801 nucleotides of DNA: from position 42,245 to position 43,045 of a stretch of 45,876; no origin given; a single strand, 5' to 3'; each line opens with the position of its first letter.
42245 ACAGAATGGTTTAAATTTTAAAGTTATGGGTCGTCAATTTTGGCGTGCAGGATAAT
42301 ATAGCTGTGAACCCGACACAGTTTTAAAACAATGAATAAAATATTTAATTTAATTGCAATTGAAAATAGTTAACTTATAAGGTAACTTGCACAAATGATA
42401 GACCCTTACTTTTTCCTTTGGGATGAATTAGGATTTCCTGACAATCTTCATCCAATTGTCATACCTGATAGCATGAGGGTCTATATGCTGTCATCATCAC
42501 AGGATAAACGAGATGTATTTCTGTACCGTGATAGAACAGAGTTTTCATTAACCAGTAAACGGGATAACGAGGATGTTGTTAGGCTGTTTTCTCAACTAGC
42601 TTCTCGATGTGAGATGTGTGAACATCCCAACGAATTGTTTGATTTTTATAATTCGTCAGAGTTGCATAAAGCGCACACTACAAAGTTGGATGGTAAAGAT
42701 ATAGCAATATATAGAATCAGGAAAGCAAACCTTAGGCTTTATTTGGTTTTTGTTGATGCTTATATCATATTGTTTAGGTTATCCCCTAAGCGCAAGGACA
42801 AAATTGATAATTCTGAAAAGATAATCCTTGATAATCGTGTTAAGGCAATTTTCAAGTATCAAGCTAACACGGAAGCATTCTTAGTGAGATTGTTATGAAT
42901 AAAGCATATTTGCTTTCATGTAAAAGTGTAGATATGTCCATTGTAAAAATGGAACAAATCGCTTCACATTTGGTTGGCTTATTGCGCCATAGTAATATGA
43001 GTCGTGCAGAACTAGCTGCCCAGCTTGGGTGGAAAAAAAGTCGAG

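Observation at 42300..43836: Coupled three-gene operon (HigB/Gp49-like, extended XRE, small SecB/DUF3467-like) in the rexAB position downstream of cI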

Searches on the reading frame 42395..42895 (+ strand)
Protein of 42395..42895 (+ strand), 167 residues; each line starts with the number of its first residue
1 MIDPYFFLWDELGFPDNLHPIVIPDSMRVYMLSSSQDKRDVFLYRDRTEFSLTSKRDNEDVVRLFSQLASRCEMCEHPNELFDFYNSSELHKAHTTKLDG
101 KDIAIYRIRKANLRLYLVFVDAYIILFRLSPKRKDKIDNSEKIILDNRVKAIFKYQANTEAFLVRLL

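Call 3: search_protein_families(library=pfam, proteins=[window:42395-42895:+], max_evalue=1)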
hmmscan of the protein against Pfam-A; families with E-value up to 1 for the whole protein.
window:42395-42895:+ (167 aa): 0 families

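Call 4: search_protein_families(library=phrogs, proteins=[window:42395-42895:+], max_evalue=1)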
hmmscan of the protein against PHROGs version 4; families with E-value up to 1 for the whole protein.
window:42395-42895:+ (167 aa): 3 families
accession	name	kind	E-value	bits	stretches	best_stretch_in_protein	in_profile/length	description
phrog_36882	-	unknown function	3.4e-16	60.5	1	10-165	9-166/168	-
phrog_20216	-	unknown function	0.084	14.1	1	91-134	31-72/84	-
phrog_28653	-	unknown function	0.32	12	1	64-86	5-26/65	-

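Call 5: search_protein_families(library=padloc, proteins=[window:42395-42895:+], max_evalue=1)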
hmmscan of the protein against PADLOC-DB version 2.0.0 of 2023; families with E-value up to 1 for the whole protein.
window:42395-42895:+ (167 aa): 1 family
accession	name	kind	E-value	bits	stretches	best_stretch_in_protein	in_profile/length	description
PDLC03106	Specificity_I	-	0.0076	13.2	1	46-130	58-141/461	Type I specificity subunit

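Call 6: search_protein_families(library=ncbifam, proteins=[window:42395-42895:+], max_evalue=1)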
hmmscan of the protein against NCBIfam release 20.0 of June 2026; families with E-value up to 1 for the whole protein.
window:42395-42895:+ (167 aa): 1 family
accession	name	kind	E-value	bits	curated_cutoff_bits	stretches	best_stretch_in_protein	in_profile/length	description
NF047479.1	LIC10729_fam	subfamily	0.097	12.2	125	1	16-57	77-118/190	LIC10729 family protein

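Call 9: find_homologous_proteins(query=window:42395-42895:+)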
Query window:42395-42895:+ (167 aa): 40 proteins with E <= 0.001 among 52 candidates.
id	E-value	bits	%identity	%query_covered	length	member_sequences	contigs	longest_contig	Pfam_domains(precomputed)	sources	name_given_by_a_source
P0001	4.9e-103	360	97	100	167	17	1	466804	-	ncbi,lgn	-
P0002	2.2e-96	338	89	100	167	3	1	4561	-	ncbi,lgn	-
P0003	2.4e-85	302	80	100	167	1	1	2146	-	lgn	-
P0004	3.3e-81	289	78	100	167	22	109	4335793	-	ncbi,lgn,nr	ncbi:hypothetical protein B2J61_07685 [Acinetobacter baumannii]|nr:hypothetical protein IX87_00230 [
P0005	3.4e-73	263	69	100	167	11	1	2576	-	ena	-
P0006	1.5e-72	261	69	100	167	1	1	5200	-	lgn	-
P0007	5.4e-72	259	71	100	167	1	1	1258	-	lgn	-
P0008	6.0e-72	259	71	100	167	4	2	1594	-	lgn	-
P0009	1.8e-71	257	69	100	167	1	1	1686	-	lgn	-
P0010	8.1e-70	252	66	100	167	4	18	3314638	-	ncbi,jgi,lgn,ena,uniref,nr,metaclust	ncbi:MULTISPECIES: hypothetical protein [unclassified Acinetobacter]|uniref:hypothetical protein n=1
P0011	4.6e-69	249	68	100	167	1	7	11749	-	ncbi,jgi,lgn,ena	-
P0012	4.8e-69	249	68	100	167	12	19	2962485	-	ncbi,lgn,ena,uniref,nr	ncbi:hypothetical protein LDO52_07635 [Acinetobacter pseudolwoffii]|uniref:hypothetical protein n=1 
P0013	5.4e-69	249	67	100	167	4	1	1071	-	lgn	-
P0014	6.9e-69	249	68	100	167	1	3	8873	-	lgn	-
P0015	1.1e-68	248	66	100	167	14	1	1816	-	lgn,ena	-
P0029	2.9e-54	201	55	99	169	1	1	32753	-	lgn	-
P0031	8.9e-50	187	53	99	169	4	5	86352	-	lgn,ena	-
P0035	3.9e-45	172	47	100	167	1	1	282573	-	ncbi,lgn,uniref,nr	ncbi:hypothetical protein [Acinetobacter higginsii]|uniref:hypothetical protein n=1 Tax=Acinetobacte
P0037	2.1e-44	169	50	99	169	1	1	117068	-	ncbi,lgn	-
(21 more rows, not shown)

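Call 16: find_related_loci(query=A1, collection=genome_contigs, flank=6000)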
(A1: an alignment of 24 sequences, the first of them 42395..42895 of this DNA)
Query A1 (167 aa) in genome_contigs; peptide patterns used: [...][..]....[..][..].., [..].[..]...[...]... (x = any residue, [..] = any of these).
41 stretches matched a pattern; 2 encode a relative of the query (tblastn E <= 1e-3); 2 distinct loci.
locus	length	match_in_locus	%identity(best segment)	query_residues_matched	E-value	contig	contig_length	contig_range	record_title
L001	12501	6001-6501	66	1-167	2e-77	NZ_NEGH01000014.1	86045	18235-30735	Acinetobacter sp. ANC 4558 Contig14, whole genome shotgun sequence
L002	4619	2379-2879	66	1-167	1e-76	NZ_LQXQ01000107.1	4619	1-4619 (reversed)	Acinetobacter sp. CFCC 10889 contig00108, whole genome shotgun sequence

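Call 17: find_encoding_contigs(protein=P0004, flank=5000, max_places=4)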
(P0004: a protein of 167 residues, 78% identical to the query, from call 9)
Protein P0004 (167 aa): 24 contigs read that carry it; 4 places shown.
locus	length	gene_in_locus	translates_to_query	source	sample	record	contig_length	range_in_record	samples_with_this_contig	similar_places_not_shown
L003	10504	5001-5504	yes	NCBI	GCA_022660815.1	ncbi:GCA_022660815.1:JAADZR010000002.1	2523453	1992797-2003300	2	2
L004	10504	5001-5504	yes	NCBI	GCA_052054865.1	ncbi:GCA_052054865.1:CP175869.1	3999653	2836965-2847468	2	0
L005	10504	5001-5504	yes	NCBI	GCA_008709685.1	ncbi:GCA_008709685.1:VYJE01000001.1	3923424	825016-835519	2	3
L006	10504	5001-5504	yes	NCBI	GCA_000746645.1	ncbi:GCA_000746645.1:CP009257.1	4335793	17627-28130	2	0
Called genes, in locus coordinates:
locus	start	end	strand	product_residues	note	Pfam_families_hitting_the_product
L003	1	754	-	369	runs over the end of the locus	PF00145:DNA_methylase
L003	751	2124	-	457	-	PF00772:DnaB, PF03796:DnaB_C, PF13481:AAA_25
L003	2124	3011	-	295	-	-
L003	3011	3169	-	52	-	-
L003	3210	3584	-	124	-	-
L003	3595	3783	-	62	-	-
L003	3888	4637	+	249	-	PF01381:HTH_3, PF12844:HTH_19 (weak), PF00717:Peptidase_S24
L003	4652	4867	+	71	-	-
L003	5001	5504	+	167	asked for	-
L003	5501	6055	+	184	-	PF01381:HTH_3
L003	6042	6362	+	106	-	-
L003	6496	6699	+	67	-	-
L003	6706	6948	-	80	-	-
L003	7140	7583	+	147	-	-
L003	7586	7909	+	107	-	-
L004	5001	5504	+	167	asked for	-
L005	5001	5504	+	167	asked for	-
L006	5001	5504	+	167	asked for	-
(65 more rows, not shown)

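Call 18: find_encoding_contigs(protein=P0035, flank=5000, max_places=3)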
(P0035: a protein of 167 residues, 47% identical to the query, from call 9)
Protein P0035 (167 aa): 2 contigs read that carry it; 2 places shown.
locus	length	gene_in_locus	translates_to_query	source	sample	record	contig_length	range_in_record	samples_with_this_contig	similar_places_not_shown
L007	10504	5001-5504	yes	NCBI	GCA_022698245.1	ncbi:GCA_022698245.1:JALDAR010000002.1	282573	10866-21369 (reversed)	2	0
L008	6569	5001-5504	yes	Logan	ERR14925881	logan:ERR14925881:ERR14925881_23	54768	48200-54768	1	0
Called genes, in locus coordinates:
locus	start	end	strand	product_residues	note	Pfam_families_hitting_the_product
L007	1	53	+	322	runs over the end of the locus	-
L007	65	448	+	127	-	-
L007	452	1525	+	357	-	PF03864:Phage_cap_E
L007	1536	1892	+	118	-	-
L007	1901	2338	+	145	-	PF07030:Phage_Mu_Gp36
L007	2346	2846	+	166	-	PF05069:Phage_tail_S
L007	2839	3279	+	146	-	PF23840:Phage_tail_terminator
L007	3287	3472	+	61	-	-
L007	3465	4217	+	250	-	PF27730:UCP028589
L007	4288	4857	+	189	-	-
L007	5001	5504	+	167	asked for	-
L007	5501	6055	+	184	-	-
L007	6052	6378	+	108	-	-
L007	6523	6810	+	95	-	-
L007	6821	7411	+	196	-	-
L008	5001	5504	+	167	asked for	-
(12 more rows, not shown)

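Call 19: find_encoding_contigs(protein=P0037, flank=5000, max_places=3)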
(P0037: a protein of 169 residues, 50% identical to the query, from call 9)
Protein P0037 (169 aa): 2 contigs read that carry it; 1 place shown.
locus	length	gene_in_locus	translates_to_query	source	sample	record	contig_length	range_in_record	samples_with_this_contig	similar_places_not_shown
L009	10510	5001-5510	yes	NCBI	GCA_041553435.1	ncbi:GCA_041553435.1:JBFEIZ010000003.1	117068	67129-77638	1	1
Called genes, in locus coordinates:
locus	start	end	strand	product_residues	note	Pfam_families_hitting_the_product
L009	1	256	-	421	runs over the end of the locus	PF07120:DUF1376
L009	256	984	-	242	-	PF09669:Phage_pRha, PF03374:ANT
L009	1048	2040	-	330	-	-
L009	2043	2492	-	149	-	PF06892:Phage_CP76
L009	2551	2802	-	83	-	PF14549:P22_Cro, PF15943:YdaS_toxin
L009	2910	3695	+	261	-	PF13443:HTH_26 (weak), PF00717:Peptidase_S24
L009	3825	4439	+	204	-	-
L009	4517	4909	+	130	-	-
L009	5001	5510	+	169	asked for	-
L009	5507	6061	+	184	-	PF01381:HTH_3 (weak)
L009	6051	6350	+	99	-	-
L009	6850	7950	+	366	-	PF14350:Beta_protein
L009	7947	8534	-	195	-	PF26915:Phage_P4_cII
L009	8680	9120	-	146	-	-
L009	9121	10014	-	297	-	-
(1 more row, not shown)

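Call 20: find_encoding_contigs(protein=P0031, flank=5000, max_places=3)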
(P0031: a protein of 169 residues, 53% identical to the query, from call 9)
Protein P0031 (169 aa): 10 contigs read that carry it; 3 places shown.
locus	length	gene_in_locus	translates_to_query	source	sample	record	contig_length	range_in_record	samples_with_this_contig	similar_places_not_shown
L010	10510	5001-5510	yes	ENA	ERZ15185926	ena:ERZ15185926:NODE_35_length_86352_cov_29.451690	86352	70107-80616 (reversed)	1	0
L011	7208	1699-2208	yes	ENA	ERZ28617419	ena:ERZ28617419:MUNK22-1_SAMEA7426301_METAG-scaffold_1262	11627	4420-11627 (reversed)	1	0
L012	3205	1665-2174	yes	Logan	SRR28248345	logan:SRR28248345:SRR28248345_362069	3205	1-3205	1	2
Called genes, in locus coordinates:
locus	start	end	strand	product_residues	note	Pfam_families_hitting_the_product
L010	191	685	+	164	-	PF16242:Pyrid_ox_like, PF01243:PNPOx_N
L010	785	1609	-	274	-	-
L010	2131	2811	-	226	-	PF01066:CDP-OH_P_transf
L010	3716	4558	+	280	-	PF00565:SNase, PF05901:Excalibur (faint)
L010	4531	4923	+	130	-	-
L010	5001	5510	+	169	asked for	-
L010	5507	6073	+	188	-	PF01381:HTH_3 (weak)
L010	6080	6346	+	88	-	-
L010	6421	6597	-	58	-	PF27300:YdcA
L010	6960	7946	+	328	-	PF10463:Peptidase_U49 (faint), PF06114:Peptidase_M78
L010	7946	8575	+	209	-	-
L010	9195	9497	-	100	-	-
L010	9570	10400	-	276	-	-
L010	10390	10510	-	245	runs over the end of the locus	PF01381:HTH_3 (faint)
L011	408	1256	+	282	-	PF00565:SNase, PF05901:Excalibur (faint)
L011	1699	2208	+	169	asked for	-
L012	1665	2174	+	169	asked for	-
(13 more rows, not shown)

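Call 21: find_encoding_contigs(protein=P0012, flank=5000, max_places=3)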
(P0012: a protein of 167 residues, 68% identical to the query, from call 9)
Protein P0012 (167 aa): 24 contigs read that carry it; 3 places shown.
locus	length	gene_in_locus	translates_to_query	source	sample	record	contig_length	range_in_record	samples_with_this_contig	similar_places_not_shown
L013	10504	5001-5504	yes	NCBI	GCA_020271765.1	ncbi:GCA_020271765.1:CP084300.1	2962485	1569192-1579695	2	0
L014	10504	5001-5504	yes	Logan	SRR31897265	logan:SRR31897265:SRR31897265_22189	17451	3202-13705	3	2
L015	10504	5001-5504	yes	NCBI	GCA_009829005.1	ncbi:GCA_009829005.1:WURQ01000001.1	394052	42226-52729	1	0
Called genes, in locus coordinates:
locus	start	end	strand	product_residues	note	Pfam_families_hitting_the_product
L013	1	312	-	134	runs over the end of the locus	-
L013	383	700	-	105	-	-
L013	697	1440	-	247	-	PF01695:IstB_IS21, PF00308:Bac_DnaA, PF02562:PhoH (weak)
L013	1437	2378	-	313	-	-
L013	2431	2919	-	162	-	PF06892:Phage_CP76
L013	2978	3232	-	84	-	-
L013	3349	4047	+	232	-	PF00717:Peptidase_S24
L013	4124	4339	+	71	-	PF13619:KTSC (weak)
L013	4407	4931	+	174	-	PF07553:Lipoprotein_Ltp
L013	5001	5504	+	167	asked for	-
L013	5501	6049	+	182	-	PF01381:HTH_3 (weak)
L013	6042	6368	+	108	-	-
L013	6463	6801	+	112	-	-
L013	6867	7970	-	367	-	PF02601:Exonuc_VII_L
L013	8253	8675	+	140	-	-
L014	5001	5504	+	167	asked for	-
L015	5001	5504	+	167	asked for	-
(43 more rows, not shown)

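Call 22: find_encoding_contigs(protein=P0029, flank=5000, max_places=2)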
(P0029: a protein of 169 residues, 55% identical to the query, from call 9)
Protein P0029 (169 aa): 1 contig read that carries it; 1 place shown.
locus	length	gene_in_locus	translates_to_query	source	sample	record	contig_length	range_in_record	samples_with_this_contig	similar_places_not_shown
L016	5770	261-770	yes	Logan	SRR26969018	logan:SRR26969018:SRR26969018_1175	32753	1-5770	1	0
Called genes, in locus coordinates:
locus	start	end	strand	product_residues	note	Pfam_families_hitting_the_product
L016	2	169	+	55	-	?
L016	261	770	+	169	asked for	-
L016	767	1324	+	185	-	PF01381:HTH_3 (weak), PF13560:HTH_31 (weak)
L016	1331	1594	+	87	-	-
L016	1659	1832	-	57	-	PF27300:YdcA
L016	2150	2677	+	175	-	-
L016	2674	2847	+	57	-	-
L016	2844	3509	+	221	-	-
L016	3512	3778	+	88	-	-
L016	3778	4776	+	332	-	PF13479:AAA_24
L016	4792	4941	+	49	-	-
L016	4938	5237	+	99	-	PF19800:DUF6283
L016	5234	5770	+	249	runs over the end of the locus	PF00929:RNase_T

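Call 23: predict_structure(alignment_id=A1)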
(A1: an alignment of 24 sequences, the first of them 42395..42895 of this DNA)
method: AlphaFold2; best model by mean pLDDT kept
length: 167 residues; sequences in the alignment: 24
mean_pLDDT: 90.1   pTM: 0.88
mean pLDDT of the five models: 90.1, 87.4, 85.4, 84.7, 81.5
residues with pLDDT >= 90: 105; 70-90: 61; 50-70: 1; < 50: 0
segments of 3 or more residues with pLDDT < 50: none
pLDDT, mean of each block of 10 residues (from residue 1): 88 84 88 90 85 84 94 92 95 94 95 93 92 85 94 88 89
secondary structure, 60 per line:
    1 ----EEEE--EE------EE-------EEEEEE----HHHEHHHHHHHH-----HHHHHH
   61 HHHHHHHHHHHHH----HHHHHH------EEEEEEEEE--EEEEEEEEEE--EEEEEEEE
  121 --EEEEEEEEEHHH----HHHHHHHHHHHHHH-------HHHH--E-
elements in order: E5-8 E28-33 H42-49 H55-73 H78-83 E90-98 E101-110 E113-120 E123-131 H139-152 H160-163

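Call 28: fold_search(model_id=the predicted structure, library=pdb)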
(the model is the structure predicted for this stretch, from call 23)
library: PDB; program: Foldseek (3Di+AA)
matches with E <= 10: 468; with E <= 0.001: 0
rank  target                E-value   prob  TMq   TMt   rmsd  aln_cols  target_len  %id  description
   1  6af4_G                1.2e-03  1.00  0.48  0.65   5.0       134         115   17  Toxin-Antitoxin module from Streptococcus pneumoniae (released 2019-08-14)
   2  6af4_C                1.5e-03  1.00  0.47  0.63   4.8       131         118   18  Toxin-Antitoxin module from Streptococcus pneumoniae (released 2019-08-14)
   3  6af4_A                5.5e-03  1.00  0.40  0.53   4.8       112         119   16  Toxin-Antitoxin module from Streptococcus pneumoniae (released 2019-08-14)
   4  5ixl_A                8.1e-02  0.85  0.33  0.50   5.9        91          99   19  Structure of P. vulgaris HigB toxin Y91A variant (released 2016-07-20)
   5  1wmi_A                9.7e-02  0.84  0.28  0.48   4.9        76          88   25  Crystal structure of archaeal RelE-RelB complex from Pyrococcus horikoshii OT3 (released 2005-03-15)
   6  5mje_A                1.1e-01  0.69  0.33  0.46   6.6       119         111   15  Crystal structure of the HigB2 toxin in complex with Nb8 (released 2017-04-05)
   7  9g12_B                1.2e-01  0.41  0.21  0.35   6.8        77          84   13  Mycobacterium tuberculosis RelBE1 toxin-antitoxin system; rv1247c (relB1 antitoxin), rv1246c (relE1 toxin) (released 2025-12-17)
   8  3g5o_B                1.2e-01  0.38  0.24  0.39   7.1        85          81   13  The crystal structure of the toxin-antitoxin complex RelBE2 (Rv2865-2866) from Mycobacterium tuberculosis (released 2009-04-14)
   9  3bpq_B                1.3e-01  0.69  0.27  0.47   5.2        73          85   20  Crystal Structure of RelB-RelE antitoxin-toxin complex from Methanococcus jannaschii (released 2008-12-23)
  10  5ixl_C                1.6e-01  0.72  0.31  0.51   6.1        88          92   18  Structure of P. vulgaris HigB toxin Y91A variant (released 2016-07-20)
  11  5ixl_B                1.6e-01  0.69  0.29  0.45   4.7        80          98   15  Structure of P. vulgaris HigB toxin Y91A variant (released 2016-07-20)
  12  5ja9_D                1.7e-01  0.93  0.28  0.44   2.2        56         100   18  Crystal structure of the HigB2 toxin in complex with Nb6 (released 2017-04-05)
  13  6q45_H                1.7e-01  0.11  0.14  0.17  12.5        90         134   14  F1-ATPase from Fusobacterium nucleatum (released 2019-07-10)
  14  9lew_B                1.8e-01  0.60  0.29  0.47   6.5        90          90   16  The crystal structure of DinJ-YafQ complex from Vibrio cholerae (released 2025-07-30)
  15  7awk                  1.9e-01  0.87  0.42  0.56   3.9       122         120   11  Crystal structure of the HigB1 toxin mutant K95A from Mycobacterium tuberculosis (Rv1955) (released 2021-11-24)
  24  5ixl_D                2.4e-01  0.63  0.32  0.51   6.4        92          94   16  Structure of P. vulgaris HigB toxin Y91A variant (released 2016-07-20)
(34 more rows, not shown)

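Call 34: search_solved_structures(query=A1, max_evalue=10, show_alignments=2)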
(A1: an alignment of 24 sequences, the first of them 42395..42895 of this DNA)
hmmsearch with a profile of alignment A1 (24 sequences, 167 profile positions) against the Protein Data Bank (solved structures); distinct sequences matched with E-value up to 10: 1.
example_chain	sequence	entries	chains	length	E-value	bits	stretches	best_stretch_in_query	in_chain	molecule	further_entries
3gmi_A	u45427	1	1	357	0.45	13.6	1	45-101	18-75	UPF0348 protein MJ0951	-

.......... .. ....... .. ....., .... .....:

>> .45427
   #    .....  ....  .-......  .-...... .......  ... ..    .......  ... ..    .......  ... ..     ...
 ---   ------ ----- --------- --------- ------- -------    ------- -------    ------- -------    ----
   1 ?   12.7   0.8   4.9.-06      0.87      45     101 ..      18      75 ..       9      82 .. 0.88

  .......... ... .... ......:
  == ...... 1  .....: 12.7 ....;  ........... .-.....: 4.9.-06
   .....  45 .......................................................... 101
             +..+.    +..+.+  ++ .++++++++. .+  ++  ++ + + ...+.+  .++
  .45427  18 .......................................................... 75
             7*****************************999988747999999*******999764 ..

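Call 50: search_protein_families(library=pfam, alignment_id=A1, max_evalue=10)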
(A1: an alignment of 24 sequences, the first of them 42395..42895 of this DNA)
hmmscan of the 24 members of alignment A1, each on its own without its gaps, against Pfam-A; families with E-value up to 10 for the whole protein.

A. member 1, window:42395-42895:+ (167 aa): 0 families

B. families by the number of members that match (of 24 scanned): 11 families
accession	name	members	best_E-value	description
PF05973.20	Gp49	3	0.11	Phage derived protein Gp49-like (DUF891)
PF24782.2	WD40_MABP1-WDR62_2nd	1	0.0018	MABP1/WDR62 second WD40 domain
PF25510.1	Ubiquitin_DCDC1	1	0.029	Doublecortin domain-containing protein 1-like, ubiquitin domain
PF16772.10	TERF2_RBM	1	0.054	Telomeric repeat-binding factor 2 Rap1-binding motif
PF01426.24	BAH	1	0.063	BAH domain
PF09909.14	DUF2138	1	0.078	Uncharacterized protein conserved in bacteria (DUF2138)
PF06044.18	DpnI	1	0.1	Dam-replacing family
PF10905.13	DUF2695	1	0.13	Protein of unknown function (DUF2695)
PF11294.13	DUF3095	1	0.15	Protein of unknown function (DUF3095)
PF23045.1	DUF7037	1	0.2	Domain of unknown function (DUF7037)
PF18430.7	DBD_HTH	1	0.24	Putative DNA-binding domain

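Call 61: search_dna_similar(query=window:42395-42895:+, collection=plasmids, mode=protein, max_rows=25, max_evalue=0.001)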
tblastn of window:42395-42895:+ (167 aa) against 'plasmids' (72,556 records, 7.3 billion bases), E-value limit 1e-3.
Records with a match: 2; places in all: 2; records where one place covers at least 80% of the query: 1.
Best place of each record, by identity: 60-80% 1; <60% 1.
By first word of the organism name: Acinetobacter 1; Klebsiella 1.
By predicted mobility (MOB-suite, as given by PLSDB): non-mobilizable 2.
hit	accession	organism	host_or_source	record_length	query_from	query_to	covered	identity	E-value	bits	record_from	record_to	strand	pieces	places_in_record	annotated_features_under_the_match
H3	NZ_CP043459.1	Acinetobacter baumannii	Homo sapiens,Skin/Wound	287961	1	167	100%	79.0%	4e-84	276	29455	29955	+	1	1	helix-turn-helix transcriptional regulator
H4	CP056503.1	Klebsiella oxytoca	culture,Wastewater influent sample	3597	22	153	79%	28.3%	1e-4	48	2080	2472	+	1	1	hypothetical protein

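Call 62: search_dna_similar(query=window:42395-42895:+, collection=phages, mode=protein, max_rows=25, max_evalue=0.001)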
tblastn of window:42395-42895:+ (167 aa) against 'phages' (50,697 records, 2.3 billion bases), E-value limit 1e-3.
No match.
